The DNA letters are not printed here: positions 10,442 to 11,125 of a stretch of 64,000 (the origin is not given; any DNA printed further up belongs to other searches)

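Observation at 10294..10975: Second PapB-like regulator and an overlapping lipoprotein gene in the middle of the fimbrial operon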

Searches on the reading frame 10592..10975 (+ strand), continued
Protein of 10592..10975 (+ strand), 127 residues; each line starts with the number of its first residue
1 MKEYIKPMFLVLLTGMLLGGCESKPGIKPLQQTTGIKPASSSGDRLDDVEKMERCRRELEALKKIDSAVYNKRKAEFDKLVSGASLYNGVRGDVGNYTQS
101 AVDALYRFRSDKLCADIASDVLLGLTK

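Call 25: find_encoding_contigs(protein=P0248, flank=8000, max_places=2)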
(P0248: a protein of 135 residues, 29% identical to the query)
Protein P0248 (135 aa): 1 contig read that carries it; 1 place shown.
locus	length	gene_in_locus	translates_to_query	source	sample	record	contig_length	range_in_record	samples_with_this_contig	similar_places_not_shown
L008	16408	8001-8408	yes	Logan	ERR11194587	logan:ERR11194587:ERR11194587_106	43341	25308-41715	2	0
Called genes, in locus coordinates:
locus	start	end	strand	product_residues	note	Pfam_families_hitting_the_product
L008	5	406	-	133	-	-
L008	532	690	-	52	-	-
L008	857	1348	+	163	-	PF00419:Fimbrial (weak)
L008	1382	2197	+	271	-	-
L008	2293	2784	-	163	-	PF05280:FlhC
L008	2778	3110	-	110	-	PF05247:FlhD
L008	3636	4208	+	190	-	PF00419:Fimbrial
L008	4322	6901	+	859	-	PF13954:PapC_N, PF00577:Usher, PF13953:PapC_C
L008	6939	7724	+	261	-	PF00345:PapD_N, PF02753:PapD_C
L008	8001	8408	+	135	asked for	PF27278:YuaE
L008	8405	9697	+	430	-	PF01346:FKBP_N, PF00254:FKBP_C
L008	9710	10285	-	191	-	PF27348:EcpR_N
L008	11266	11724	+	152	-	PF27292:YqeJ_C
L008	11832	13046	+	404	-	PF01507:PAPS_reduct, PF11922:DUF3440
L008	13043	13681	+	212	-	PF02195:ParB_N (weak)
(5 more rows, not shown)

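Call 32: find_related_loci(query=A2, collection=genome_contigs, flank=10000)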
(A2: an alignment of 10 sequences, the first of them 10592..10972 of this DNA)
Query A2 (127 aa) in genome_contigs; peptide patterns used: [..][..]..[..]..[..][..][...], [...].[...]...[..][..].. (x = any residue, [..] = any of these).
80 stretches matched a pattern; 28 encode a relative of the query (tblastn E <= 1e-3); 28 distinct loci.
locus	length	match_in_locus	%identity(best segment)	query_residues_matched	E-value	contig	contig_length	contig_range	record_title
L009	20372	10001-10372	46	8-127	2e-30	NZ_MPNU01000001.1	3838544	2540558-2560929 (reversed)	Edwardsiella piscicida strain ACC35.1 scaffold00001, whole genome shotgun sequence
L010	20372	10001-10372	39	1-126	3e-23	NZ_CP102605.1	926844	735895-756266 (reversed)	Pantoea sp. SOD02 plasmid pSOD02, complete sequence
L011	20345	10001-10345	38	11-127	2e-22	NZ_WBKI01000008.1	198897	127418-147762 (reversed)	Serratia proteamaculans strain CCUG 14510 contig_0000008, whole genome shotgun sequence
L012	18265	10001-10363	37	10-127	6e-20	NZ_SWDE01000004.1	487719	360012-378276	Serratia proteamaculans strain UME734 UME734_4, whole genome shotgun sequence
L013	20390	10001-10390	33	8-127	5e-20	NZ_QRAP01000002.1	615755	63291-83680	Enterobacillus tribolii strain DSM 103736 Ga0215724_102, whole genome shotgun sequence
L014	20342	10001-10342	36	8-125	5e-20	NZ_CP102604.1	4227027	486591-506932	Pantoea sp. SOD02 chromosome, complete genome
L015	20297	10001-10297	42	34-127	9e-20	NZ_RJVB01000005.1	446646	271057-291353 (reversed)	Erwinia sp. JUb26 Ga0304838_105, whole genome shotgun sequence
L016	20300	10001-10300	39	28-127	7e-19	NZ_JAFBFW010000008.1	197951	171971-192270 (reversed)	Pantoea coffeiphila strain 1480 Ga0454181_08, whole genome shotgun sequence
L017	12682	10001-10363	34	10-127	1e-18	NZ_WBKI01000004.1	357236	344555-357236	Serratia proteamaculans strain CCUG 14510 contig_0000004, whole genome shotgun sequence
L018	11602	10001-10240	44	48-127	4e-18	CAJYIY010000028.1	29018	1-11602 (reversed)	MAG: uncultured Erwinia sp. isolate S2C118127_SP301 genome assembly, contig: S2Ck127_196931, whole genome shotgun sequen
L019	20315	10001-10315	34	20-127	8e-18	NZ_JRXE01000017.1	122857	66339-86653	Winslowiella iniecta strain B120 contig000017, whole genome shotgun sequence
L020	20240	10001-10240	43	48-127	1e-17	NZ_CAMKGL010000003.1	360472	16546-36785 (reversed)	Serratia quinivorans isolate 6bc90734-a76c-11e8-a962-3c4a9275d6c8 ERS2677028SCcontig000003, whole genome shotgun sequenc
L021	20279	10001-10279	39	37-127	2e-17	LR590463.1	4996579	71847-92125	Serratia rubidaea strain NCTC12971 genome assembly, chromosome: 1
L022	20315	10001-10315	38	23-125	3e-17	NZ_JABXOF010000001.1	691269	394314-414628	Serratia ureilytica strain CCUG:50595 contig00001, whole genome shotgun sequence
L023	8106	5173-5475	38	24-125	2e-14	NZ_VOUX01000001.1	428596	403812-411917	Serratia bockelmannii strain S3 NODE_4_length_428596_cov_58.560412, whole genome shotgun sequence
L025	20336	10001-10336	28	11-125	4e-13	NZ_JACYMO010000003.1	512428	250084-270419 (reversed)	Erwinia persicina strain CFBP8797 CFBP879703, whole genome shotgun sequence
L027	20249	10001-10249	30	32-119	8e-8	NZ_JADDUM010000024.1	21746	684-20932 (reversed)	Pseudomonas cyclaminis strain MAFF 301449 MAFF301449_contig_24, whole genome shotgun sequence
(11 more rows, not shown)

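Call 34: predict_structure(alignment_id=A1)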
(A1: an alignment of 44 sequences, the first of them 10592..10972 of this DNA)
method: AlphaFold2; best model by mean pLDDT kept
length: 127 residues; sequences in the alignment: 44
mean_pLDDT: 85.2   pTM: 0.62
mean pLDDT of the five models: 85.2, 85.0, 84.0, 83.5, 83.2
residues with pLDDT >= 90: 79; 70-90: 15; 50-70: 31; < 50: 2
segments of 3 or more residues with pLDDT < 50: none
pLDDT, mean of each block of 10 residues (from residue 1): 62 72 64 58 77 97 98 98 97 97 96 98 97
secondary structure, 60 per line:
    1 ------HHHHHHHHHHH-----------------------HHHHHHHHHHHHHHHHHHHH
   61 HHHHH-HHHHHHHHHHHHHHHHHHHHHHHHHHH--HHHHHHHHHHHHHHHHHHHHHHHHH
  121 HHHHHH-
elements in order: H7-17 H41-65 H67-93 H96-126

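Call 63: search_protein_families(library=pfam, proteins=[L011:7551-9338:+, L011:9335-9928:+, L015:9165-9794:+, L018:9102-9731:+, L014:9139-9975:+, L004:6984-7808:+, L018:7305-8438:+, L027:9710-10288:+], max_evalue=0.01)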
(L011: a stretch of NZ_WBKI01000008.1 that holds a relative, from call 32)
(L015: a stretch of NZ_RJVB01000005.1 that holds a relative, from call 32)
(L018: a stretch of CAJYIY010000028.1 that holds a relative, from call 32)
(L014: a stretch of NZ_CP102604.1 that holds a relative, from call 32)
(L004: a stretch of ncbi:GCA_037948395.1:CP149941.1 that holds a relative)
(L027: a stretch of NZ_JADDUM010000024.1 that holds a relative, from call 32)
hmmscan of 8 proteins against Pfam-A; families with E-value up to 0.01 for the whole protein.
L011:7551-9338:+ (595 aa): 3 families
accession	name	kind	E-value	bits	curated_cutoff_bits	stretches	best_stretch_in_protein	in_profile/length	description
PF04932.20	Wzy_C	-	3.8e-18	66.2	31.7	1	217-363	2-148/149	O-Antigen ligase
PF11846.14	Wzy_C_2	-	8.3e-16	58.9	28.5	1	398-581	3-182/191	Virulence factor membrane-bound polymerase, C-terminal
PF15864.10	PglL_A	-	2.8e-07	30.6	25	1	169-193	1-25/26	Protein glycosylation ligase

L011:9335-9928:+ (197 aa): 4 families
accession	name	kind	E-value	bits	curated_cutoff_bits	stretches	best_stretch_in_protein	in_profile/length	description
PF00196.25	GerE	-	3.6e-14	52.6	23.5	1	132-185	2-55/57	Bacterial regulatory proteins, luxR family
PF04545.22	Sigma70_r4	-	8.8e-05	22.4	24.1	1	133-176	5-49/50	Sigma-70, region 4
PF08281.18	Sigma70_r4_2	-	0.0042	17.1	25.7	1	131-175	9-54/54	Sigma-70, region 4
PF06056.18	Terminase_5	-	0.007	16.7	20.3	0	136-170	3-36/58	Putative ATPase subunit of terminase (gpP-like)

L015:9165-9794:+ (209 aa): 1 family
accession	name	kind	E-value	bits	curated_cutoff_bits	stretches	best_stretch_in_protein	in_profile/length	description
PF00196.25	GerE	-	4.5e-16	58.7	23.5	1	140-185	2-47/57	Bacterial regulatory proteins, luxR family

L018:9102-9731:+ (209 aa): 4 families
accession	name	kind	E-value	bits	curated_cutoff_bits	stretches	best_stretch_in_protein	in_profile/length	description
PF00196.25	GerE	-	2.7e-17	62.6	23.5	1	140-185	2-47/57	Bacterial regulatory proteins, luxR family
PF13384.12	HTH_23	-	0.004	17.4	24.6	1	145-174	7-36/50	Homeodomain-like domain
PF13518.12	HTH_28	-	0.0058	17.1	25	0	147-177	4-34/52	Helix-turn-helix domain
PF04218.19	CENP-B_N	-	0.0094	16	21.2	0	136-175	2-42/53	CENP-B N-terminal DNA-binding domain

L014:9139-9975:+ (278 aa): 2 families
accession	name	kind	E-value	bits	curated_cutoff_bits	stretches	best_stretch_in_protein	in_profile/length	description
PF24223.1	MrpH_C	-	3e-07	30.9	27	1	173-271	1-107/114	Fimbrial adhesin MrpH C-terminal domain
PF24222.1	MrpH_N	-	2.8e-05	24.9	27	1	90-168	61-134/137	Fimbrial adhesin MrpH N-terminal domain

L004:6984-7808:+ (274 aa): 3 families
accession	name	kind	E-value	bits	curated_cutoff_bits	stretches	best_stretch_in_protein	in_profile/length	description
PF24223.1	MrpH_C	-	8.1e-06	26.3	27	1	180-268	21-108/114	Fimbrial adhesin MrpH C-terminal domain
PF05229.21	SCPU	-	0.00053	20.8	22.4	1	156-204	9-59/138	Spore Coat Protein U domain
PF14352.11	DUF4402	-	0.00054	21.1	25.2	1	219-272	75-128/129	Domain of unknown function (DUF4402)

L018:7305-8438:+ (377 aa): 1 family
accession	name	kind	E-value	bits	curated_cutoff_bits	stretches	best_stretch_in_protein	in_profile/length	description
PF24223.1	MrpH_C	-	1.7e-07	31.7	27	1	264-374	6-111/114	Fimbrial adhesin MrpH C-terminal domain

L027:9710-10288:+ (192 aa): 0 families

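Call 66: search_dna_similar(query=window:10592-10972:+, collection=plasmids, mode=protein, max_rows=40, rows=spread, max_evalue=0.00001)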
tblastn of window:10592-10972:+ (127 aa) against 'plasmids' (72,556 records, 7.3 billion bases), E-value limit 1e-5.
Records with a match: 26; places in all: 28; records where one place covers at least 80% of the query: 24.
Best place of each record, by identity: 80-90% 5; 60-80% 7; <60% 14.
By first word of the organism name: Escherichia 12; Serratia 5; Salmonella 4; Pantoea 1; Enterobacter 1; Lelliottia 1; Winslowiella 1; Klebsiella 1.
By predicted mobility (MOB-suite, as given by PLSDB): conjugative 21; non-mobilizable 4; mobilizable 1.
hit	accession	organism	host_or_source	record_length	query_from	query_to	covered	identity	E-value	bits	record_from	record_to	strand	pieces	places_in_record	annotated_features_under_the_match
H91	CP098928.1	Escherichia coli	culture,Pooled soil sample collected ...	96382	1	127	100%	85.8%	2e-66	223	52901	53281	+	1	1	hypothetical protein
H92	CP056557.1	Escherichia coli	culture,Freshwater sample from upstream ...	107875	1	127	100%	85.8%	2e-66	223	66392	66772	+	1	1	hypothetical protein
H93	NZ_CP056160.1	Escherichia marmotae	culture,Freshwater sample from upstream ...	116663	1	127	100%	85.8%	3e-66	223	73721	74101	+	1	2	hypothetical protein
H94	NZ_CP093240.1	Escherichia marmotae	whole organism,Food: Red deer meat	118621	1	127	100%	85.8%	3e-66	223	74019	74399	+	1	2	hypothetical protein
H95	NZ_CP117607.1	Escherichia albertii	whole organism,bird (unidentified ...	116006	1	127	100%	83.5%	1e-66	224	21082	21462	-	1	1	hypothetical protein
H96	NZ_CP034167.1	Escherichia albertii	-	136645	6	127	96%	65.6%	3e-47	168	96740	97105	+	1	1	hypothetical protein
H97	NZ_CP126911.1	Escherichia albertii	-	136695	6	127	96%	65.6%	3e-47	168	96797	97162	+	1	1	hypothetical protein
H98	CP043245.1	Escherichia albertii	White-Breasted Nuthatch,genomic ...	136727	6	127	96%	65.6%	3e-47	168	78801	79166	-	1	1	hypothetical protein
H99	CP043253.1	Escherichia albertii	Oregon Junco,genomic DNA,cloacal swab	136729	6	127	96%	65.6%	3e-47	168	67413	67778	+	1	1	hypothetical protein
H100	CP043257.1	Escherichia albertii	Oregon Junco,genomic DNA,cloacal swab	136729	6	127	96%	65.6%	3e-47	168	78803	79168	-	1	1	hypothetical protein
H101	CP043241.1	Escherichia albertii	Oregon Junco,genomic DNA,cloacal swab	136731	6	127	96%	65.6%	3e-47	168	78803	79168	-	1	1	hypothetical protein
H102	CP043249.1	Escherichia albertii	Oregon Junco,genomic DNA,cloacal swab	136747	6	127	96%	65.6%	3e-47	168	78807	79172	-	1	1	hypothetical protein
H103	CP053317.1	Salmonella enterica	Isolate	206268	1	127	100%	40.7%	2e-21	95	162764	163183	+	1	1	record has no annotation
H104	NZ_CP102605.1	Pantoea sp. SOD02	cell culture,urban freshwater stream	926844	1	126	99%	39.2%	4e-19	89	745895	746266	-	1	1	hypothetical protein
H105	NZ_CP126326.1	Salmonella enterica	GUT,GUT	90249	1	127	100%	38.1%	6e-21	94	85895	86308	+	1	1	hypothetical protein | PapB/FocB family fimbrial expression transcriptional regulator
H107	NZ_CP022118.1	Salmonella enterica subsp. enterica serovar Macclesfield ...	-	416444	4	127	98%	38.3%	9e-23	99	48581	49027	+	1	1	hypothetical protein | PapB/FocB family fimbrial expression transcriptional regulator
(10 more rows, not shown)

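Call 67: get_annotated_region(hit=H107, flank=11000)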
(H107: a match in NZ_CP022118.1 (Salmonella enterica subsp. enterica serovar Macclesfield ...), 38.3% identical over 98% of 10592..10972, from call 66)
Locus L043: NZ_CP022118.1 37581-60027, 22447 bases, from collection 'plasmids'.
description: Salmonella enterica subsp. enterica serovar Macclesfield str. S-1643 plasmid unnamed1, complete sequence
organism: Salmonella enterica subsp. enterica serovar Macclesfield str. S-1643 (NCBI taxid 1242107)
taxonomy: Bacteria; Pseudomonadota; Gammaproteobacteria; Enterobacterales; Enterobacteriaceae; Salmonella; Salmonella enterica; Salmonella enterica subsp. enterica serovar Macclesfield str. S-1643
host: -; source: -; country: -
typing (MOB-suite, as given by PLSDB): conjugative; replicon IncFIB; relaxase MOBF; mating-pair formation MPF_F
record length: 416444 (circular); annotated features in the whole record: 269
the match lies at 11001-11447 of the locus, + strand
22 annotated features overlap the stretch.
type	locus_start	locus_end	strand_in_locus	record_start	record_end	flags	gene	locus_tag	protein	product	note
CDS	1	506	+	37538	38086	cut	-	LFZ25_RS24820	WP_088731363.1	tyrosine-type recombinase/integrase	GO:0015074 - DNA integration [Evidence IEA]; GO:0006310 - DNA recombination [Evidence IEA]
CDS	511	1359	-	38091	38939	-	-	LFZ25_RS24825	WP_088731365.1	helix-turn-helix domain-containing protein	GO:0006355 - regulation of DNA-templated transcription [Evidence IEA]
CDS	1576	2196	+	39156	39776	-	-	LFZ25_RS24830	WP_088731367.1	tyrosine-type DNA invertase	-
CDS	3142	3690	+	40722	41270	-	-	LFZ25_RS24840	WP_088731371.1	fimbrial protein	GO:0007155 - cell adhesion [Evidence IEA]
CDS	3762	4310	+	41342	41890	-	-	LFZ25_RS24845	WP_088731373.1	fimbrial protein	GO:0007155 - cell adhesion [Evidence IEA]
CDS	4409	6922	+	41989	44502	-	-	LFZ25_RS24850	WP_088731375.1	fimbria/pilus outer membrane usher protein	GO:0009297 - pilus assembly [Evidence IEA]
CDS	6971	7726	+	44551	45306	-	-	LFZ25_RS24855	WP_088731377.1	fimbria/pilus periplasmic chaperone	GO:0071555 - cell wall organization [Evidence IEA]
CDS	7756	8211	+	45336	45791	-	-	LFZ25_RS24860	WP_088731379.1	hypothetical protein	-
CDS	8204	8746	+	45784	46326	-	-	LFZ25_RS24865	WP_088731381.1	fimbrial protein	GO:0007155 - cell adhesion [Evidence IEA]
CDS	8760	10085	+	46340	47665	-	-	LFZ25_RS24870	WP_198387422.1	FKBP-type peptidyl-prolyl cis-trans isomerase N-terminal domain-containing protein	GO:0006457 - protein folding [Evidence IEA]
CDS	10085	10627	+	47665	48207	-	-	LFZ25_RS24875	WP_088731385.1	fimbrial protein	GO:0007155 - cell adhesion [Evidence IEA]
CDS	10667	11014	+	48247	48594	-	-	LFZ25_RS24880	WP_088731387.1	PapB/FocB family fimbrial expression transcriptional regulator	GO:0006355 - regulation of DNA-templated transcription [Evidence IEA]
CDS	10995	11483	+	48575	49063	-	-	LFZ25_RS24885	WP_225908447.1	hypothetical protein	-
CDS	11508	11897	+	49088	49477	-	-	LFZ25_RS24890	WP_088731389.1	hypothetical protein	-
CDS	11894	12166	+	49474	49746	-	-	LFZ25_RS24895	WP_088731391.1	hypothetical protein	-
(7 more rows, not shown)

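Call 68: get_annotated_region(hit=H105, flank=11000)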
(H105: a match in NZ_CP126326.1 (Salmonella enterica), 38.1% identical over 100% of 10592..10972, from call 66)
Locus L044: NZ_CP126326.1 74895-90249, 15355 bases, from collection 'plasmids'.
description: Salmonella enterica subsp. enterica strain HL21 plasmid pHL21A, complete sequence
organism: Salmonella enterica (NCBI taxid 59201)
taxonomy: Bacteria; Pseudomonadota; Gammaproteobacteria; Enterobacterales; Enterobacteriaceae; Salmonella; Salmonella enterica
host: -; source: GUT,GUT; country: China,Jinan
typing (MOB-suite, as given by PLSDB): conjugative; relaxase MOBF; mating-pair formation MPF_F
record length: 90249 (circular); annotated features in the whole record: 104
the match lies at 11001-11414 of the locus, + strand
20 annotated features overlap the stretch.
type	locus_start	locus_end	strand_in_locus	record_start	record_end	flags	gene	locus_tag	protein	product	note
CDS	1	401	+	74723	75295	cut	-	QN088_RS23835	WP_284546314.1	tyrosine-type recombinase/integrase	GO:0015074 - DNA integration [Evidence IEA]; GO:0006310 - DNA recombination [Evidence IEA]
CDS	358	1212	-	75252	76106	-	-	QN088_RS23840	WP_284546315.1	helix-turn-helix domain-containing protein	GO:0006355 - regulation of DNA-templated transcription [Evidence IEA]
CDS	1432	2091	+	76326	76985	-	-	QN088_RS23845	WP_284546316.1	tyrosine-type DNA invertase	-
CDS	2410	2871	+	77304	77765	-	-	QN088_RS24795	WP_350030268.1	CaiF/GrlA family transcriptional regulator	GO:0006351 - DNA-templated transcription [Evidence IEA]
CDS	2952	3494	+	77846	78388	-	-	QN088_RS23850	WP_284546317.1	fimbrial protein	GO:0007155 - cell adhesion [Evidence IEA]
CDS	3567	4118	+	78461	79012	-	-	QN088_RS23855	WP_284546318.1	fimbrial protein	GO:0007155 - cell adhesion [Evidence IEA]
CDS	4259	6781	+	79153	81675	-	-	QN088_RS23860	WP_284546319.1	fimbria/pilus outer membrane usher protein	GO:0009297 - pilus assembly [Evidence IEA]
CDS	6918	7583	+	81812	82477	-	-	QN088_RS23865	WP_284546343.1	fimbria/pilus periplasmic chaperone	GO:0071555 - cell wall organization [Evidence IEA]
CDS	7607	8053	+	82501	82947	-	-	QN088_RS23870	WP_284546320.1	hypothetical protein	-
CDS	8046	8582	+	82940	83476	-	-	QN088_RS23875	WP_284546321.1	fimbrial protein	GO:0007155 - cell adhesion [Evidence IEA]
CDS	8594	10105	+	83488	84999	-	-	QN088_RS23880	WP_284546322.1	FKBP-type peptidyl-prolyl cis-trans isomerase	-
CDS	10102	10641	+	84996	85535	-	-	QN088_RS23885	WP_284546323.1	fimbrial protein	GO:0007155 - cell adhesion [Evidence IEA]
CDS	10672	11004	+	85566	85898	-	-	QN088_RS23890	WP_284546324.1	PapB/FocB family fimbrial expression transcriptional regulator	GO:0006355 - regulation of DNA-templated transcription [Evidence IEA]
CDS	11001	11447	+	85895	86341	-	-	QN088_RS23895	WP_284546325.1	hypothetical protein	-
CDS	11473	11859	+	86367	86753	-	-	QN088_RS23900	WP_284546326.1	hypothetical protein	-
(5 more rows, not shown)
